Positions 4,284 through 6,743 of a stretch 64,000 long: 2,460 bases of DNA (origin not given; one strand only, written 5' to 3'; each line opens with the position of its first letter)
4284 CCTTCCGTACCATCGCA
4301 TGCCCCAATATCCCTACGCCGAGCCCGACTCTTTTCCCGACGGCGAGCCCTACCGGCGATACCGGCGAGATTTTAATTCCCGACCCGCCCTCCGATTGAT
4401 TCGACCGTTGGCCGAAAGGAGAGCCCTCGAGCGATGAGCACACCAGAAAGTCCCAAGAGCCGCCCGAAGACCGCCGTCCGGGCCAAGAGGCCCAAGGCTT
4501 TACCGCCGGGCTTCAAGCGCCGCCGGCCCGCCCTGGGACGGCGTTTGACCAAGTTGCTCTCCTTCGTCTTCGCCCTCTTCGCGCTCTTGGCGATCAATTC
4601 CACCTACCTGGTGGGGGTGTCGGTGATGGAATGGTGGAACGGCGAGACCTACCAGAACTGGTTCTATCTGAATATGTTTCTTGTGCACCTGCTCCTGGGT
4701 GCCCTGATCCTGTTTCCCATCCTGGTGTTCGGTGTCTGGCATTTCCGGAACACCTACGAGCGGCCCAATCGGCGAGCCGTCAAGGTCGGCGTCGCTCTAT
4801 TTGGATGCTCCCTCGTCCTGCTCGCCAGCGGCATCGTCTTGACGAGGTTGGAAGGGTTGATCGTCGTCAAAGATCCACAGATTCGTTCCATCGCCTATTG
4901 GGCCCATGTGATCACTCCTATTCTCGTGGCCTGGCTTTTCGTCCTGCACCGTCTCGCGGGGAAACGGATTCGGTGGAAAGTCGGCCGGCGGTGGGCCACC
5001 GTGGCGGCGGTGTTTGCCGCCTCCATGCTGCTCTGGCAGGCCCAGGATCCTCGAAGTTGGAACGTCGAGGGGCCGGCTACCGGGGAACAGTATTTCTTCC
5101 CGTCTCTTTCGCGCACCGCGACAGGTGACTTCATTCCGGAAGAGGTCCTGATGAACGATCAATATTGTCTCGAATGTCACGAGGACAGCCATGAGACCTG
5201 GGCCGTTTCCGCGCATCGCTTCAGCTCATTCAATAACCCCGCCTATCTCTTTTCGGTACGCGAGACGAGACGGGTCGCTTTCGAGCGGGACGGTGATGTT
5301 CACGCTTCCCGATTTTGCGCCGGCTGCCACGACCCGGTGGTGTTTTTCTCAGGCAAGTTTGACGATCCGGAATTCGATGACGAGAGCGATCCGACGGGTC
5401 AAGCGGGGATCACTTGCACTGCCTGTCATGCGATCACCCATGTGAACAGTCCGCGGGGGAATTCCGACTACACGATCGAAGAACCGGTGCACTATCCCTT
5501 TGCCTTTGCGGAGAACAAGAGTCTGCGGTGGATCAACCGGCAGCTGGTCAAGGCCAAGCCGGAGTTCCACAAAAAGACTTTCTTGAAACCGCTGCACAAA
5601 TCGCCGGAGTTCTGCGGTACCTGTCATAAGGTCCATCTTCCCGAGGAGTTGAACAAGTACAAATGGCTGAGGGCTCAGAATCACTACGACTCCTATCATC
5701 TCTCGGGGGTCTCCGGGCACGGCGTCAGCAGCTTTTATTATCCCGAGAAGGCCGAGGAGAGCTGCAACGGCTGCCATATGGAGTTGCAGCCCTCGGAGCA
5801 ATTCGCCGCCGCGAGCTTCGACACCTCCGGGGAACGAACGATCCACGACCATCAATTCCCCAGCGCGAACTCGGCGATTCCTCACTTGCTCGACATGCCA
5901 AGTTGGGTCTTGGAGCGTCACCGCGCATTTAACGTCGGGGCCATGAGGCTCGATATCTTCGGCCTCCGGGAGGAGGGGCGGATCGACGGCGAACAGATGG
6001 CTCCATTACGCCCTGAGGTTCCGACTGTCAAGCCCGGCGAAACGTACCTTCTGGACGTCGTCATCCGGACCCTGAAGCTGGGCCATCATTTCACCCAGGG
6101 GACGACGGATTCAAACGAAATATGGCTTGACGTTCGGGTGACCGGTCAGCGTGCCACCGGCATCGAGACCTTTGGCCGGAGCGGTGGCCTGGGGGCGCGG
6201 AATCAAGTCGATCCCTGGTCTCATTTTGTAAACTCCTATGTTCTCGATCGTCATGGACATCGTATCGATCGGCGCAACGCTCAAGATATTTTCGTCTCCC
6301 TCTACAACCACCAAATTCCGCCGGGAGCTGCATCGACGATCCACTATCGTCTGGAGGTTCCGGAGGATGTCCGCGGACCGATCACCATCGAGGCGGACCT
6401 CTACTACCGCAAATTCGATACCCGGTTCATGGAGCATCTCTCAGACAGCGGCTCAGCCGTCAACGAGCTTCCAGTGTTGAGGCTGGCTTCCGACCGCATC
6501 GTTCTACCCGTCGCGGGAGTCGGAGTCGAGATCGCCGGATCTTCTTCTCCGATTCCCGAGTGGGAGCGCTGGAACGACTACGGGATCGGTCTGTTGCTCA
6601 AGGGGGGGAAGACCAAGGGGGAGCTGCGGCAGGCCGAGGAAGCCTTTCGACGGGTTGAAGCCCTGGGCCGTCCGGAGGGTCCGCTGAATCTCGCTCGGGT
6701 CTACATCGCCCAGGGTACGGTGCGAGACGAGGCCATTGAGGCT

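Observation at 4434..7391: Unusual cytochrome architecture: 5-TM anchor + five CxxCH hemes + C-terminal TPR array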

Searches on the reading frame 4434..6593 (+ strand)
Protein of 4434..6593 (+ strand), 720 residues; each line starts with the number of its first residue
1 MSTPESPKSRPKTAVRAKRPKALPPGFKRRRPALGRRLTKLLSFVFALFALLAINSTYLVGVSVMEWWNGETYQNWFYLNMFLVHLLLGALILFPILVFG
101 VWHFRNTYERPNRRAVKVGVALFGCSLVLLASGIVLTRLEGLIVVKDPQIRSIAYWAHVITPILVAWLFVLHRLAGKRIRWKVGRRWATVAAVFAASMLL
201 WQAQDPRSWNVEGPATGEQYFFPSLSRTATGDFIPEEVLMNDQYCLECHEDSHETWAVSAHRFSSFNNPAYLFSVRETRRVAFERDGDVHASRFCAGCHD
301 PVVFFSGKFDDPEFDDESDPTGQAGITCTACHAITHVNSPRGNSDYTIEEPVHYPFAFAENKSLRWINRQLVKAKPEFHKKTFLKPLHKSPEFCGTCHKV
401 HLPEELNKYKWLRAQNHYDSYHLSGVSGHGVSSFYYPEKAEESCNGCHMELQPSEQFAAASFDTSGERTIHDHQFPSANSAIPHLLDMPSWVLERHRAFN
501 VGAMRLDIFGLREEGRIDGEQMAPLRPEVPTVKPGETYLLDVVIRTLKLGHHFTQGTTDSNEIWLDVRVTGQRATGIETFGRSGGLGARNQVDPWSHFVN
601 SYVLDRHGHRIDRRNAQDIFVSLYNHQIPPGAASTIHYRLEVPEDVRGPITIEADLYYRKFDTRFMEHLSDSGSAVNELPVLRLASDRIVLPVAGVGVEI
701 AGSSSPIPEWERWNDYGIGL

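Call 21: search_protein_representatives(protein=window:4434-6593:+)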
Query: 720 residues. Proteins with E-value up to 0.001 (for the whole library): 2985; up to 1e-10: 1839; up to 1e-30: 655. The best 150 are listed.
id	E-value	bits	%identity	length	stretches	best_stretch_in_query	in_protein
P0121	1.6e-274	929.3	59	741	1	21-720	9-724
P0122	1.1e-270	916.5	58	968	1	27-720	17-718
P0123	7.9e-244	827.8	54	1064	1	31-720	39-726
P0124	1.8e-243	826.6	57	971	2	25-695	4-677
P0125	5.2e-232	788.7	53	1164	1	31-719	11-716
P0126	1.8e-224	763.8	52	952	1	35-720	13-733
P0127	2.5e-222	756.7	51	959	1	28-720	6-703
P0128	3.5e-222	756.2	51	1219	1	12-719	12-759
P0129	3.9e-214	729.6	51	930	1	49-720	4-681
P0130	4.9e-214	729.3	49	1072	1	6-718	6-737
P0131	8.2e-213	725.2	60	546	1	28-551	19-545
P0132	2.7e-211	720.2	50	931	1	37-719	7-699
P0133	8.6e-206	702.0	50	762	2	321-718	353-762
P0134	4.8e-204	696.3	46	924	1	30-720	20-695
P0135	3.3e-196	670.3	66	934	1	302-720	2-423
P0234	9.9e-82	291.8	37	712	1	235-719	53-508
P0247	4.3e-79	283.1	34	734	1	218-718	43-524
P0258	2.8e-76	273.8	34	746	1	219-720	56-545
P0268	2.7e-74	267.3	38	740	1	235-719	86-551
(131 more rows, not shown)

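Call 77: find_encoding_contigs(protein=P0234, flank=8000, max_places=3)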
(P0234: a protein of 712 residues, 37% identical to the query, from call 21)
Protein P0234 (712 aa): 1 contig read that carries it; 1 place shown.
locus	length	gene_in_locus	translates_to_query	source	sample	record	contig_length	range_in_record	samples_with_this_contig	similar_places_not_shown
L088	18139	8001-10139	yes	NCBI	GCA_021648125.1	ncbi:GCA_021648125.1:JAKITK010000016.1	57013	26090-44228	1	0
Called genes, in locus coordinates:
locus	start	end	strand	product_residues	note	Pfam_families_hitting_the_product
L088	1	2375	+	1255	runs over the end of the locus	PF01839:FG-GAP (faint), PF13517:FG-GAP_3, PF00092:VWA, PF13519:VWA_2 (weak), PF02369:Big_1 (faint), PF09134:Invasin_D3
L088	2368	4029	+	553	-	PF01839:FG-GAP (faint), PF13517:FG-GAP_3, PF07593:UnbV_ASPIC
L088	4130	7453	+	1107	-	PF07719:TPR_2 (faint), PF13432:TPR_16 (faint), PF14559:TPR_19 (faint), PF00515:TPR_1 (faint), PF13181:TPR_8 (faint), PF13517:FG-GAP_3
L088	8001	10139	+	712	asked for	PF22113:Mtrc-MtrF_II-IV_dom (faint), PF13435:Cytochrome_C554 (weak), PF13181:TPR_8 (faint), PF13414:TPR_11 (faint), PF23914:TPR_CcmH_CycH (faint), PF13432:TPR_16, PF14559:TPR_19 (weak), PF07719:TPR_2 (weak), +3 more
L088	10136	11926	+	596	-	PF01839:FG-GAP (faint), PF13517:FG-GAP_3, PF07593:UnbV_ASPIC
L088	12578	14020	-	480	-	PF02366:PMT, PF13231:PMT_2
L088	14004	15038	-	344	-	PF00535:Glycos_transf_2, PF13641:Glyco_tranf_2_3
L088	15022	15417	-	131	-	PF04138:GtrA_DPMS_TM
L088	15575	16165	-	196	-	PF22741:PTP-NADK, PF22784:PTP-SAK (weak), PF22785:Tc-R-P (weak)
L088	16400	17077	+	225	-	PF00072:Response_reg, PF00486:Trans_reg_C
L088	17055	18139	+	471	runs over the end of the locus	PF00672:HAMP, PF00512:HisKA, PF02518:HATPase_c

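Call 78: find_encoding_contigs(protein=P0258, flank=8000, max_places=3)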
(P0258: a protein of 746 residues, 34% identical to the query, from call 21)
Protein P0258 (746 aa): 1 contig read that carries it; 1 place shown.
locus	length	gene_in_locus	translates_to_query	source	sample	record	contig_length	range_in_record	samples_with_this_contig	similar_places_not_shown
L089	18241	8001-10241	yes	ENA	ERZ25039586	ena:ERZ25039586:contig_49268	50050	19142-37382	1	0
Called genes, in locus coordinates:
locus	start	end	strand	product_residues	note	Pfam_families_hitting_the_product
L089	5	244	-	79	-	PF18024:HTH_50, PF02954:HTH_8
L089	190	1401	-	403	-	PF00072:Response_reg, PF00158:Sigma54_activat, PF14532:Sigma54_activ_2, PF00004:AAA, PF07728:AAA_5 (weak), PF25601:AAA_lid_14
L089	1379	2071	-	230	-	PF00512:HisKA, PF02518:HATPase_c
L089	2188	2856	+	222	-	-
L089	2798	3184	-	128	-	PF09413:DUF2007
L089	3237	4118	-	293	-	PF13557:Phenol_MetA_deg (weak)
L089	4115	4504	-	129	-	-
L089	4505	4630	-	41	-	-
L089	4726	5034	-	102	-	-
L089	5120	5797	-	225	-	PF04203:Sortase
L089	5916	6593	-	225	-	PF18914:DUF5666 (weak)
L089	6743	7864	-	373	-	PF12849:PBP_like_2, PF13531:SBP_bac_11 (faint)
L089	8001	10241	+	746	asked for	PF13424:TPR_12 (faint), PF13428:TPR_14 (faint), PF14559:TPR_19 (faint), PF13435:Cytochrome_C554, PF22113:Mtrc-MtrF_II-IV_dom (weak), PF07719:TPR_2 (faint), PF23914:TPR_CcmH_CycH (faint), PF13432:TPR_16 (weak), +1 more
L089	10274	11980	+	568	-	PF01839:FG-GAP (faint), PF13517:FG-GAP_3, PF07593:UnbV_ASPIC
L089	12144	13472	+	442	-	-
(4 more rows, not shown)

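Call 108: find_encoding_contigs(protein=P0247, flank=4000, max_places=1)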
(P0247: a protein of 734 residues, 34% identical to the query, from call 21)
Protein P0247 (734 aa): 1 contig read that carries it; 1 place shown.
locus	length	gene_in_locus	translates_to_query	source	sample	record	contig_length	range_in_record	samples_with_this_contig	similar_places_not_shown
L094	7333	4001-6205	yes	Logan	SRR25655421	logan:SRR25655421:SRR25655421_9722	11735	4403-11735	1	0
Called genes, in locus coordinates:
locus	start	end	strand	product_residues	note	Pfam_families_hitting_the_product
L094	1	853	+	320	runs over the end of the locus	-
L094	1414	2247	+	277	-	PF13428:TPR_14 (faint), PF14559:TPR_19 (faint), PF12895:ANAPC3 (faint), PF07719:TPR_2 (faint)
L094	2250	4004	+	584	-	PF01839:FG-GAP (faint), PF13517:FG-GAP_3, PF07593:UnbV_ASPIC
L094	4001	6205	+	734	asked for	PF22113:Mtrc-MtrF_II-IV_dom (faint), PF13435:Cytochrome_C554 (weak), PF13431:TPR_17 (faint), PF07719:TPR_2 (faint), PF13181:TPR_8 (faint), PF13432:TPR_16 (weak), PF13432:TPR_16 (weak), PF00515:TPR_1 (weak), +3 more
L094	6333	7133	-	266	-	PF17848:Zn_ribbon_ACC, PF01039:Carboxyl_trans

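Call 109: find_encoding_contigs(protein=P0268, flank=4000, max_places=1)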
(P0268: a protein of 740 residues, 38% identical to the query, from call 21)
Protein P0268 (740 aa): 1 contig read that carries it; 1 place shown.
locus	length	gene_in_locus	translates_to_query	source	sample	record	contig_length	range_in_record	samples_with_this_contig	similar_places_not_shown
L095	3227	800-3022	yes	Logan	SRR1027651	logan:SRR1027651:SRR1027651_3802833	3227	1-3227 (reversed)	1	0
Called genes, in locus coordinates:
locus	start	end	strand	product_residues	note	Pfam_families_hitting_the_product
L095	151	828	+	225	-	-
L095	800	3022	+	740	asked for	PF14522:Cytochrome_C7 (faint), PF13435:Cytochrome_C554 (faint), PF12895:ANAPC3 (faint), PF07719:TPR_2 (faint), PF13432:TPR_16 (faint), PF00515:TPR_1 (faint)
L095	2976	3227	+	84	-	?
